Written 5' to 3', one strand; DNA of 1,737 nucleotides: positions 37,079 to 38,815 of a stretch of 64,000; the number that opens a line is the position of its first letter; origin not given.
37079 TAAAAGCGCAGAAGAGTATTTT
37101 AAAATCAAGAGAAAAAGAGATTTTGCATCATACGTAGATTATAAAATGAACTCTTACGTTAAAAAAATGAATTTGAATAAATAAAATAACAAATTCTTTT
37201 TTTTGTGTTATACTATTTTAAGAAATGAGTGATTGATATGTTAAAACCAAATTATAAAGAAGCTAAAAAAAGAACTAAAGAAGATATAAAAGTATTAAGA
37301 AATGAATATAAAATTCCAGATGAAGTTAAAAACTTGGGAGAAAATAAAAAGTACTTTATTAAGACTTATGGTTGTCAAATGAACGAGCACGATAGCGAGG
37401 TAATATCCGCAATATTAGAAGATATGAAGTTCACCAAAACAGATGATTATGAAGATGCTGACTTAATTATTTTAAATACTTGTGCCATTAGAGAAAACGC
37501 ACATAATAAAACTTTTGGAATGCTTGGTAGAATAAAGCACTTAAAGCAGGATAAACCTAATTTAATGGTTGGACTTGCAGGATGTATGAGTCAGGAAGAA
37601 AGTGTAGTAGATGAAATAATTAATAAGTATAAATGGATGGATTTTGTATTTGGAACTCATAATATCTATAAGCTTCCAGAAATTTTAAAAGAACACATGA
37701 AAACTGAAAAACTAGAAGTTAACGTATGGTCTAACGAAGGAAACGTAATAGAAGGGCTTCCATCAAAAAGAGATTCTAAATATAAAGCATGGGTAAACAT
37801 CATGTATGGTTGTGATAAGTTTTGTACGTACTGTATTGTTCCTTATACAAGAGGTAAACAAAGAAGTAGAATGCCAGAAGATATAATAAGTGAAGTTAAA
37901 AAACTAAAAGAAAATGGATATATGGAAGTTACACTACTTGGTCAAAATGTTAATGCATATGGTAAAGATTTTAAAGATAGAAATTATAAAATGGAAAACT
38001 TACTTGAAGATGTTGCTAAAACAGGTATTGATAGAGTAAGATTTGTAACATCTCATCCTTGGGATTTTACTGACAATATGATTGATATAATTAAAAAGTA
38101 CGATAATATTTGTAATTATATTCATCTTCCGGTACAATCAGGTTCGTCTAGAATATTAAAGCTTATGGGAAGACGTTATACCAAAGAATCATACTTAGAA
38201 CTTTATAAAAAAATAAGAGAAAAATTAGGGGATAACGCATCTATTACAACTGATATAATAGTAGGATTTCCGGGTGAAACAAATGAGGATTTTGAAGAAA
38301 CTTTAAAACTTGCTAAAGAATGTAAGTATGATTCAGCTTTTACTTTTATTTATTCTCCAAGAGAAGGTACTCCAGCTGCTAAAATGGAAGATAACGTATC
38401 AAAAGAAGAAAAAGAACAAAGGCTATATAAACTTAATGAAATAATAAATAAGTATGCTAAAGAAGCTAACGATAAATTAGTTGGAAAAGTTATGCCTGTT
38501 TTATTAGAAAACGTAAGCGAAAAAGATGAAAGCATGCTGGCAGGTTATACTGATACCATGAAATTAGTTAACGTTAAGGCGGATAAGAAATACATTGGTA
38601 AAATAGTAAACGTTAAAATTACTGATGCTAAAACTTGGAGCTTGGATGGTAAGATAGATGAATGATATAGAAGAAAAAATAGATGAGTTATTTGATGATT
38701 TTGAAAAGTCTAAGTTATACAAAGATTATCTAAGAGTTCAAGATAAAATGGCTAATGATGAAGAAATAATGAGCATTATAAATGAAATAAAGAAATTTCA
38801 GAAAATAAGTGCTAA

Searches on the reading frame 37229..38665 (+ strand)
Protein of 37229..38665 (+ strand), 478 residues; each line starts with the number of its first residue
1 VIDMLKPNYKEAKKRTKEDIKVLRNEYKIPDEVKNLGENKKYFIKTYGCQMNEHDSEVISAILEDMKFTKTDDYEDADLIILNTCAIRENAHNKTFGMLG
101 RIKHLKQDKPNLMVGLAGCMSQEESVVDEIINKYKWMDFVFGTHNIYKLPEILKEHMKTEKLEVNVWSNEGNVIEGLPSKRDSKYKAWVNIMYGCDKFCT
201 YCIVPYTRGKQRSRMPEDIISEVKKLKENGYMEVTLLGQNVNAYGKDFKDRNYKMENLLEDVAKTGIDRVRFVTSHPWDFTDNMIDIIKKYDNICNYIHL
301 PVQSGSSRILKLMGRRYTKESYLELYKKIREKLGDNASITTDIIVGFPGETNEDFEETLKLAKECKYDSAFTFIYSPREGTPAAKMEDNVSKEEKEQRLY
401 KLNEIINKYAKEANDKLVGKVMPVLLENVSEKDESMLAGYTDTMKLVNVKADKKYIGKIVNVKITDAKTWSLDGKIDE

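Call 43: search_protein_families(library=pfam, proteins=[window:37229-38665:+], max_evalue=0.00001)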
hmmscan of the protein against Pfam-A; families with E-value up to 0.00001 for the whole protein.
window:37229-38665:+ (478 aa): 3 families
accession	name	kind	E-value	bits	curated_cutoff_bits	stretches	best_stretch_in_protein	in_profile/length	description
PF04055.27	Radical_SAM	-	4.6e-32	111.9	29.5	1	189-362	1-166/166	Radical SAM superfamily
PF00919.26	UPF0004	-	3.8e-29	101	27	1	41-142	1-98/98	Uncharacterized protein family UPF0004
PF01938.26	TRAM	-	9e-14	51.5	21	1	416-476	2-60/61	TRAM domain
